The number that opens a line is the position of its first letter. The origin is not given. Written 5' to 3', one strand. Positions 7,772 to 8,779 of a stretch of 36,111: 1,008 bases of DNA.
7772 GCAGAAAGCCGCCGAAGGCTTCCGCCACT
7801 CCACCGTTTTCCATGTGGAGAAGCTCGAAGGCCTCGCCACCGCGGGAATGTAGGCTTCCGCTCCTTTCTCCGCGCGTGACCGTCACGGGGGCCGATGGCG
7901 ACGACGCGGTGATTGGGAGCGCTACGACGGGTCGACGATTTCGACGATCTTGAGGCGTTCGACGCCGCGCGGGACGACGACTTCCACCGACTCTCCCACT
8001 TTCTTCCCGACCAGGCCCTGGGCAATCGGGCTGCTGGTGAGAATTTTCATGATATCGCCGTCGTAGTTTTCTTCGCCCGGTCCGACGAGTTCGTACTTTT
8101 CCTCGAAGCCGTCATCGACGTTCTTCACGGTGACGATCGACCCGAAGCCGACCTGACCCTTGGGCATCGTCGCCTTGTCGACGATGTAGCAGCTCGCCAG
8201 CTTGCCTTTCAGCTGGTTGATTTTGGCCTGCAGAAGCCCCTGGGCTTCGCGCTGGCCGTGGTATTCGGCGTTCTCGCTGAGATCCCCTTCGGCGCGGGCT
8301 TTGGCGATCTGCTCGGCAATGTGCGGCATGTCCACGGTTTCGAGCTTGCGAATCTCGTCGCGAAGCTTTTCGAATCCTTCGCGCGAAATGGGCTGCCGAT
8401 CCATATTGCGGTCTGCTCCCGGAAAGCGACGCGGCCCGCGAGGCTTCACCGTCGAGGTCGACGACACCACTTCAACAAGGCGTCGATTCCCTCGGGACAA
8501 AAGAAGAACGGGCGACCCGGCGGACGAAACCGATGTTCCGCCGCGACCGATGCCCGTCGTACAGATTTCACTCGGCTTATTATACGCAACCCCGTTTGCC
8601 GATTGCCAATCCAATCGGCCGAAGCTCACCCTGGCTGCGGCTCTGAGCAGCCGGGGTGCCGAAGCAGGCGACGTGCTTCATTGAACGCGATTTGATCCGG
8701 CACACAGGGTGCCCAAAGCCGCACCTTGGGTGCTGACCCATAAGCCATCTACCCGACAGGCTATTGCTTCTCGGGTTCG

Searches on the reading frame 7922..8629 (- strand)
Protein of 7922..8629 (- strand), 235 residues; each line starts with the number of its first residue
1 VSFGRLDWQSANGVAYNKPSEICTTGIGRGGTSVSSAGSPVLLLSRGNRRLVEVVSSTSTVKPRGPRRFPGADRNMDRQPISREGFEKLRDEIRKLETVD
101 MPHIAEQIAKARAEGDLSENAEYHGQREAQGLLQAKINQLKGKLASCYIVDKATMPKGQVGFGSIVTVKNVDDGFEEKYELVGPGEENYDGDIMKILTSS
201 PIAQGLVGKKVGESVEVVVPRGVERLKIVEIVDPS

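Call 27: search_protein_families(library=pfam, proteins=[window:7922-8629:-], max_evalue=0.001)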
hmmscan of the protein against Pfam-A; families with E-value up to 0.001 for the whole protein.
window:7922-8629:- (235 aa): 2 families
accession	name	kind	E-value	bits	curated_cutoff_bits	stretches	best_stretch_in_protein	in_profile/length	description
PF03449.20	GreA_GreB_N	-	2.7e-24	85.6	24.5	1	80-149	2-71/71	Transcription elongation factor, N-terminal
PF01272.25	GreA_GreB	-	4.2e-21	75.2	26.9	1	156-231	2-75/77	Transcription elongation factor, GreA/GreB, C-term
